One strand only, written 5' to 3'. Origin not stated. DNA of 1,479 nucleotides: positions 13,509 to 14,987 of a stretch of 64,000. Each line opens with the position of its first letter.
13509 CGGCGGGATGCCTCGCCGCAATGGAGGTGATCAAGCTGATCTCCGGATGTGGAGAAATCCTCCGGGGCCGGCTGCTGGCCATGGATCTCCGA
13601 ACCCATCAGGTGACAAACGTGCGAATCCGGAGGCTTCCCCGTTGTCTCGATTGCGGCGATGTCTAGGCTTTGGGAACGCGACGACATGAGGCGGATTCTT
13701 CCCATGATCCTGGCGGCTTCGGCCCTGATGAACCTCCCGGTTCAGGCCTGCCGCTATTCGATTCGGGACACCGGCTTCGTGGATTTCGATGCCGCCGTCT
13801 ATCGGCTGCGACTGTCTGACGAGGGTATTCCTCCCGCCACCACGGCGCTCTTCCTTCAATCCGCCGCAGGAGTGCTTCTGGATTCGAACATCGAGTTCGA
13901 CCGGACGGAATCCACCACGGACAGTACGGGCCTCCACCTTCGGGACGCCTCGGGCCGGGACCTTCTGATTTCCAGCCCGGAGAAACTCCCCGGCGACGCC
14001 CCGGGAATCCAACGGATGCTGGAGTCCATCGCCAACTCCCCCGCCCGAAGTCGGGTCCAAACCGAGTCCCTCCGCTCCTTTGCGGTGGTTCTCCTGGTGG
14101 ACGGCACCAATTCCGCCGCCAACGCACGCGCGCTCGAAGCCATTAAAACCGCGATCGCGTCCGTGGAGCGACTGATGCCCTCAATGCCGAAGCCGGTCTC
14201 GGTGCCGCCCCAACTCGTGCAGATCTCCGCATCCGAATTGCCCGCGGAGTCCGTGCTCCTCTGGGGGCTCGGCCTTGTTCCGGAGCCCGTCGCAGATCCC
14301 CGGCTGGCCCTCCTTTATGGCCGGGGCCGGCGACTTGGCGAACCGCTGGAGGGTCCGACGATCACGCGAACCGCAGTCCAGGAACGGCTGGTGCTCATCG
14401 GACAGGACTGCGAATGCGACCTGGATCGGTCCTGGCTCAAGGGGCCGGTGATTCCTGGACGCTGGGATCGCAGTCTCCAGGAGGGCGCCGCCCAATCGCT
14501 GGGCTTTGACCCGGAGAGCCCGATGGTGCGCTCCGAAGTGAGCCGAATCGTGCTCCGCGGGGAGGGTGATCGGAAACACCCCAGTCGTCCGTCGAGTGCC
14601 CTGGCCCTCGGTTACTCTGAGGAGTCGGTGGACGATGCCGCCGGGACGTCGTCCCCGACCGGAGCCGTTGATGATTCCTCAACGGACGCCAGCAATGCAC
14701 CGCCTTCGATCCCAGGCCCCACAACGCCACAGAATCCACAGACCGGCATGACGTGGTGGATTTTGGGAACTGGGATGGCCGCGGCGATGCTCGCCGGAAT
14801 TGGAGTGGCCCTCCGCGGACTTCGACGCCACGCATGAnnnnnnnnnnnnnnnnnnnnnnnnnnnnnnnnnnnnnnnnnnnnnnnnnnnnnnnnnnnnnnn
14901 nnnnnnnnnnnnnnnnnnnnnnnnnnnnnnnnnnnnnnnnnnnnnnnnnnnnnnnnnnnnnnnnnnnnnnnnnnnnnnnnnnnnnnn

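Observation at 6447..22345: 16-kb, 13-gene co-directional gene train mixing amine transfer, oxyanion uptake, an E1 enzyme, envelope proteins and a C-P hydrolase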

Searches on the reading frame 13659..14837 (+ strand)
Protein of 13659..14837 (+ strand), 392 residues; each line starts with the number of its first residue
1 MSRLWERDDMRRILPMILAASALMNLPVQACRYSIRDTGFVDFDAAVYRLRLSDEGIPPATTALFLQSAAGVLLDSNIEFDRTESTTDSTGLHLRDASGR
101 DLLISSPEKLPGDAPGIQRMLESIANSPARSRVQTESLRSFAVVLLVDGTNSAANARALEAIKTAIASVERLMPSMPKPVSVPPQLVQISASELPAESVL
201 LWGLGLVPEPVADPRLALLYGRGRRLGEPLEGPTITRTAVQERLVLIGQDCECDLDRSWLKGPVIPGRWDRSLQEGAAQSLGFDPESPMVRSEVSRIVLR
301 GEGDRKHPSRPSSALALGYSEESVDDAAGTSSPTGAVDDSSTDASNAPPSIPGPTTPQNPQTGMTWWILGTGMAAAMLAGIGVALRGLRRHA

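Call 7: search_protein_families(library=pfam, proteins=[window:13659-14837:+], max_evalue=0.01)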
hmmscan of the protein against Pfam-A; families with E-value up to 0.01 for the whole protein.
window:13659-14837:+ (392 aa): 0 families

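Call 8: search_protein_families(library=ncbifam, proteins=[window:13659-14837:+], max_evalue=0.001)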
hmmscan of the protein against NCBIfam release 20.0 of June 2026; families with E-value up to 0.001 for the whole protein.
window:13659-14837:+ (392 aa): 0 families

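Call 13: find_homologous_proteins(query=window:13659-14837:+)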
Query window:13659-14837:+ (392 aa): 317 proteins with E <= 0.001 among 8000 candidates; the best 120 are listed.
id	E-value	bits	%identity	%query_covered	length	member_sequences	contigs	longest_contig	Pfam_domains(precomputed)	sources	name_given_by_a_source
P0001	1.2e-251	853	100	100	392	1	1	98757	-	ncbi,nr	ncbi:MAG: hypothetical protein JNL10_04955 [Verrucomicrobiales bacterium]|nr:hypothetical protein [V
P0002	8.2e-186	636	76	98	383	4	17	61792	-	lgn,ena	-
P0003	5.0e-181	620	76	97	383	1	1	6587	-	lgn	-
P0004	2.9e-175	601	72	97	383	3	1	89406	-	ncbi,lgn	ncbi:MAG: hypothetical protein U1G08_20100 [Verrucomicrobiota bacterium]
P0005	3.1e-127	443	56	97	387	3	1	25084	-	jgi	jgi:hypothetical protein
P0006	4.4e-125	436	55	97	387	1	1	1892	-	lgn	-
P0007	3.7e-122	426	54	97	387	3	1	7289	-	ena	-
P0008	8.7e-120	419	58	89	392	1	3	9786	-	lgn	-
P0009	9.0e-118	412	54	97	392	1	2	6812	-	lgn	-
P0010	8.4e-116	406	57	88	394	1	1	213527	-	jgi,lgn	-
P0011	2.1e-112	394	60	76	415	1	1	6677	-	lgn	-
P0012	5.3e-112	393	53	94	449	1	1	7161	-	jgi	jgi:hypothetical protein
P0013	1.9e-109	385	54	92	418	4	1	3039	-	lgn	-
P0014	2.3e-109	384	53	92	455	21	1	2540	-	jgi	jgi:hypothetical protein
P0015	8.1e-109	383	53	92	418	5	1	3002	-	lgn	-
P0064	1.1e-90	323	45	97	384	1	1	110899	-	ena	-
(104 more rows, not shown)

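Call 14: find_encoding_contigs(protein=P0001, flank=10000, max_places=3)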
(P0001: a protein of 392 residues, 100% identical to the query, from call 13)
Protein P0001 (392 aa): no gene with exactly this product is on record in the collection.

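Call 15: find_encoding_contigs(protein=P0010, flank=10000, max_places=3)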
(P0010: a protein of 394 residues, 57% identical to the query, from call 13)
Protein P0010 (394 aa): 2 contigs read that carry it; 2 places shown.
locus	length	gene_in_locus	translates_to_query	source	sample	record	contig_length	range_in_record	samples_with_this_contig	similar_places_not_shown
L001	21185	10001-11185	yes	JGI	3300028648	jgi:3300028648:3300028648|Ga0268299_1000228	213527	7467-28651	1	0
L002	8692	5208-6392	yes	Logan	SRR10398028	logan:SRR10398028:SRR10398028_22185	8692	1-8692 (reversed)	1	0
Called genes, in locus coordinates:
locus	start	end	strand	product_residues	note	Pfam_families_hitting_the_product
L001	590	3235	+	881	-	PF07583:PSCyt2, PF13385:Laminin_G_3, PF07587:PSD1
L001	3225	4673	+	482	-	PF07394:DUF1501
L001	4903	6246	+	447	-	PF00202:Aminotran_3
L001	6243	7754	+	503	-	PF01547:SBP_bac_1 (weak), PF13531:SBP_bac_11, PF12974:Phosphonate-bd, PF12727:PBP_like (faint), PF13531:SBP_bac_11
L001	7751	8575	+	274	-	PF00528:BPD_transp_1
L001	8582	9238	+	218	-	PF00005:ABC_tran, PF02463:SMC_N (faint)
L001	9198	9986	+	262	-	PF00899:ThiF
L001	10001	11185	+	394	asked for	-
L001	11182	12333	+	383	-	PF02687:FtsX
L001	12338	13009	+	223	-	PF13191:AAA_16 (weak), PF00005:ABC_tran, PF13304:AAA_21 (faint)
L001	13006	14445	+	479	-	PF13360:PQQ_2, PF01011:PQQ (faint), PF13570:Beta-prop_ACSF4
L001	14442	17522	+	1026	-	PF13385:Laminin_G_3, PF08241:Methyltransf_11 (weak), PF13360:PQQ_2 (faint), PF13649:Methyltransf_25 (weak), PF01011:PQQ (faint)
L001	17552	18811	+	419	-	PF01663:Phosphodiest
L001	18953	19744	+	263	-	PF18762:Kinase-PolyVal (weak)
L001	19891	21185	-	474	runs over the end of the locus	PF13581:HATPase_c_2, PF02518:HATPase_c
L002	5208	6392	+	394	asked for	-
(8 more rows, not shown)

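Call 16: find_encoding_contigs(protein=P0064, flank=10000, max_places=3)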
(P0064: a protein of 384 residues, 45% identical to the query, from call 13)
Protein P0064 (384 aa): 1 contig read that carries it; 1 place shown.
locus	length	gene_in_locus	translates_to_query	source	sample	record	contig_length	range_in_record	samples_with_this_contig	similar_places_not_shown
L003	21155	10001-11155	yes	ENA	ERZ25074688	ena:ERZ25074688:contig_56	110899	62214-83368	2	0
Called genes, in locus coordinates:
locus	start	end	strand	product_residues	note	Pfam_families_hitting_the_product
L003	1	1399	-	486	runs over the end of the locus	PF00202:Aminotran_3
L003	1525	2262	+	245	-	PF00117:GATase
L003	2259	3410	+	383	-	PF00465:Fe-ADH, PF13685:Fe-ADH_2 (weak), PF25137:ADH_Fe_C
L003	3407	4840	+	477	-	PF00171:Aldedh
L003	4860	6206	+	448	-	PF00120:Gln-synt_C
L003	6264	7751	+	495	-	PF01547:SBP_bac_1 (faint), PF13531:SBP_bac_11, PF12727:PBP_like (faint), PF13531:SBP_bac_11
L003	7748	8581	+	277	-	PF00528:BPD_transp_1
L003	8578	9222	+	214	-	PF02463:SMC_N (faint), PF00005:ABC_tran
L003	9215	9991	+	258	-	PF00899:ThiF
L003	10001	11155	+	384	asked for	-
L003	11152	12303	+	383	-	PF12704:MacB_PCD (weak), PF02687:FtsX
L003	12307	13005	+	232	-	PF00005:ABC_tran, PF02463:SMC_N (faint)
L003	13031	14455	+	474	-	PF01011:PQQ (faint), PF13360:PQQ_2, PF13570:Beta-prop_ACSF4, PF13360:PQQ_2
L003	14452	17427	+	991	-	PF13385:Laminin_G_3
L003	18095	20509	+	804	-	PF07635:PSCyt1, PF07583:PSCyt2, PF07587:PSD1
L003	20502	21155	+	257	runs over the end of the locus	PF07587:PSD1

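Call 19: find_related_loci(query=A1, collection=genome_contigs, flank=10000)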
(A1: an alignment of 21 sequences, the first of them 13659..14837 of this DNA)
Query A1 (392 aa) in genome_contigs; peptide patterns used: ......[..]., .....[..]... (x = any residue, [..] = any of these).
118 stretches matched a pattern; 103 encode a relative of the query (tblastn E <= 1e-3); the best 80 are kept; 80 distinct loci.
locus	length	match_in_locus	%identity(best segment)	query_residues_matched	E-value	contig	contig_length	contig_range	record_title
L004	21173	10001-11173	71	1-391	0e+0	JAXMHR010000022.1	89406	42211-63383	MAG: Verrucomicrobiota bacterium isolate STL-VER9 C2.24.fa-22, whole genome shotgun sequence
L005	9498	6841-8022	55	1-389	2e-133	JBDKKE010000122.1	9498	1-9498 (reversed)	MAG: Verrucomicrobiota bacterium isolate gunnisonriver_2019_sw_WHONDRS-S19S_0062_B_bin.27 scaffold_1087099, whole genome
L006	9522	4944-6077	52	16-391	3e-111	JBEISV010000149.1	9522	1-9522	MAG: Verrucomicrobiales bacterium isolate Sample-107-S80-bin-69 Sample_107_S80-bin_69-k141_1802636, whole genome shotgun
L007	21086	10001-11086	53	30-389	3e-110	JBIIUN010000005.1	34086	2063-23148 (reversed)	MAG: Candidatus Kapaibacterium sp. isolate ME2004-09-02_3300034061_group2_bin113 Rohwer_bin2681_scaffold_626_c1, whole g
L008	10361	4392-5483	54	30-391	1e-109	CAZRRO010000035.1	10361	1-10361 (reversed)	MAG TPA_asm: uncultured Verrucomicrobiota bacterium isolate SRP302895_co1_249 genome assembly, contig: NODE_12886_length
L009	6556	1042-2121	51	30-390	2e-106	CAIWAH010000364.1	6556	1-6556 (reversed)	MAG: uncultured Verrucomicrobia bacterium isolate LaPlata_bin-1618 genome assembly, contig: bin-1618:364/411, whole geno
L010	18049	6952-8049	51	27-389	4e-105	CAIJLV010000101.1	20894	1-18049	MAG: uncultured Verrucomicrobia bacterium isolate Loclat_bin-04712 genome assembly, contig: bin-04712:101/237, whole gen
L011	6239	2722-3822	51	30-390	2e-102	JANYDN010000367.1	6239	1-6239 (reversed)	MAG: Verrucomicrobia bacterium isolate 336R_metabinner_66 336R_k141_1271915, whole genome shotgun sequence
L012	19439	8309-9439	46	30-391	1e-101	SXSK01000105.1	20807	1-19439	MAG: Verrucomicrobiales bacterium isolate F1-140-MAGs082 F1-140__c148740, whole genome shotgun sequence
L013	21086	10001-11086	51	27-386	9e-100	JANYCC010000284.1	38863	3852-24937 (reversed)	MAG: Verrucomicrobia bacterium isolate 336R_metabinner_121 336R_k141_1633220, whole genome shotgun sequence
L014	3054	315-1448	47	30-390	1e-99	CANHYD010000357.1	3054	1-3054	MAG: Verrucomicrobia bacterium isolate RE-27jun17-205 genome assembly, contig: RE-27jun17-C54743, whole genome shotgun s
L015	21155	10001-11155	49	9-390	1e-96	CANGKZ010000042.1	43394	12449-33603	MAG: Verrucomicrobia bacterium isolate Jr-7aug17-174 genome assembly, contig: Jr-7aug17-C1245, whole genome shotgun sequ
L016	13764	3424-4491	47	30-388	1e-95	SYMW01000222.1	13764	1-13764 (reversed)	MAG: Verrucomicrobiales bacterium isolate F1-80-MAGs106 F1-80__c511601, whole genome shotgun sequence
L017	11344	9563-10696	46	30-390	9e-96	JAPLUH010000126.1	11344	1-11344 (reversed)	MAG: Verrucomicrobia bacterium isolate LacPavin_0920_WC12_MAG_60_10 LacPavin_0920_WC12_scaffold_820198, whole genome sho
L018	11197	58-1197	46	30-390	2e-95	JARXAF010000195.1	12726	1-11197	MAG: Verrucomicrobiota bacterium isolate B02.bin.58 k141_206159, whole genome shotgun sequence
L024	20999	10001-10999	51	30-353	6e-92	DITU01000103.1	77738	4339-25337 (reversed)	MAG TPA_asm: Verrucomicrobia bacterium UBA6176 UBA6176_contig_100844, whole genome shotgun sequence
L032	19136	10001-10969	49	30-356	3e-90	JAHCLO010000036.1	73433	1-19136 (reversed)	MAG: Verrucomicrobiia bacterium isolate TGS_VER2 VER2_36, whole genome shotgun sequence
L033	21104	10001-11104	50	30-380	4e-90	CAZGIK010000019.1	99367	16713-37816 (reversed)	MAG TPA_asm: uncultured Verrucomicrobiota bacterium isolate SRP319275_co3_32 genome assembly, contig: NODE_338_length_99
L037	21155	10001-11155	44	23-390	2e-93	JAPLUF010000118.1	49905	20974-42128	MAG: Verrucomicrobia bacterium isolate LacPavin_0818_WC40_MAG_60_13 LacPavin_0818_WC40_scaffold_936244, whole genome sho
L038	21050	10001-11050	50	30-386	1e-88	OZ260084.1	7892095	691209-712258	MAG: Limisphaerales bacterium isolate NI281-mx-bin16 genome assembly, chromosome: 1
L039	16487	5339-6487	44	14-390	1e-88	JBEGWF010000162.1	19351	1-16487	MAG: Verrucomicrobiota bacterium isolate riogrande_2019_sw_WHONDRS-S19S_0066_B_bin.82 scaffold_513150, whole genome shot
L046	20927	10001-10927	51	30-331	2e-85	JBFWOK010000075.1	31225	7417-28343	MAG: Limisphaerales bacterium isolate CA_2019_TPBF_134 NODE_7710_length_31225_cov_5.081967_TPBF, whole genome shotgun se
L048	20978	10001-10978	49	13-332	5e-85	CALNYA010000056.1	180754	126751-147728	MAG: uncultured Verrucomicrobiota bacterium isolate LOGT_bin.0235 genome assembly, contig: contig_26421, whole genome sh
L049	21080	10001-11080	44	28-389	2e-84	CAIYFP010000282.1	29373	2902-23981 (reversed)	MAG: uncultured Verrucomicrobia bacterium isolate LaPlata-b_bin-1236 genome assembly, contig: bin-1236:282/632, whole ge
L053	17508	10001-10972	48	7-332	6e-80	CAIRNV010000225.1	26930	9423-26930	MAG: uncultured Verrucomicrobia bacterium isolate LaPlata-a_bin-0377 genome assembly, contig: bin-0377:225/492, whole ge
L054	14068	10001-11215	42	16-389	2e-78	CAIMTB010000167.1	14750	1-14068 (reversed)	MAG: uncultured Verrucomicrobia bacterium isolate LJ-3-4m_bin-0163 genome assembly, contig: bin-0163:167/671, whole geno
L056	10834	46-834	52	119-390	6e-77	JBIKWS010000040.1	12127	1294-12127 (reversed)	MAG: Cyanophyceae cyanobacterium isolate ME2015-09-13_3300035666_group6_bin94 Rohwer_bin2692_scaffold_5744_c1, whole gen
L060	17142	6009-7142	45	30-390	4e-92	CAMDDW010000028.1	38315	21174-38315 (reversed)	MAG: Akkermansia muciniphila isolate MaH-09apr19-217 genome assembly, contig: MaH-09apr19-C2239, whole genome shotgun se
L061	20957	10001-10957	41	30-325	5e-65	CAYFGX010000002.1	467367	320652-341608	MAG TPA_asm: uncultured Verrucomicrobiota bacterium isolate ERP003628_co2_45 genome assembly, contig: NODE_4_length_4673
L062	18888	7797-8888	36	11-348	3e-63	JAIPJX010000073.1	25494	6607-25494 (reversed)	MAG: Verrucomicrobia bacterium isolate Tobar12.5m-G45 Tobar12-5m-C1333, whole genome shotgun sequence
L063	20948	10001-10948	38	30-324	2e-62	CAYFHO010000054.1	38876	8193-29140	MAG TPA_asm: uncultured Verrucomicrobiota bacterium isolate ERP003628_co2_164 genome assembly, contig: NODE_754_length_3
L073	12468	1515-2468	39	28-324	9e-58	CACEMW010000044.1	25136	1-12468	uncultured Verrucomicrobia bacterium isolate AG-404-B10 genome assembly, contig: AG-404-B10_NODE_44, whole genome shotgu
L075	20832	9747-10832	37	28-359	7e-58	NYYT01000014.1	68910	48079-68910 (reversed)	MAG: Pedosphaera sp. isolate ARS72 2843, whole genome shotgun sequence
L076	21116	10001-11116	37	15-391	1e-60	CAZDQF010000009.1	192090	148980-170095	MAG TPA_asm: uncultured Isosphaeraceae bacterium isolate SRP077602_co7_603 genome assembly, contig: NODE_93_length_19209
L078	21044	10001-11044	37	2-333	4e-53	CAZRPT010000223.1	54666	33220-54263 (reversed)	MAG TPA_asm: uncultured Verrucomicrobiota bacterium isolate binchicken_co219_451 genome assembly, contig: k141_146461, w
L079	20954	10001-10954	34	16-307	9e-52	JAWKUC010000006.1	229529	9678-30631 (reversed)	MAG: Planctomycetaceae bacterium isolate ABC1.68 ABC1.68.fa-6, whole genome shotgun sequence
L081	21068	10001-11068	35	30-352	3e-51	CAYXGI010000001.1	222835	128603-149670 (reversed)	MAG TPA_asm: uncultured Phycisphaerales bacterium isolate binchicken_co147_286 genome assembly, contig: NODE_39_length_2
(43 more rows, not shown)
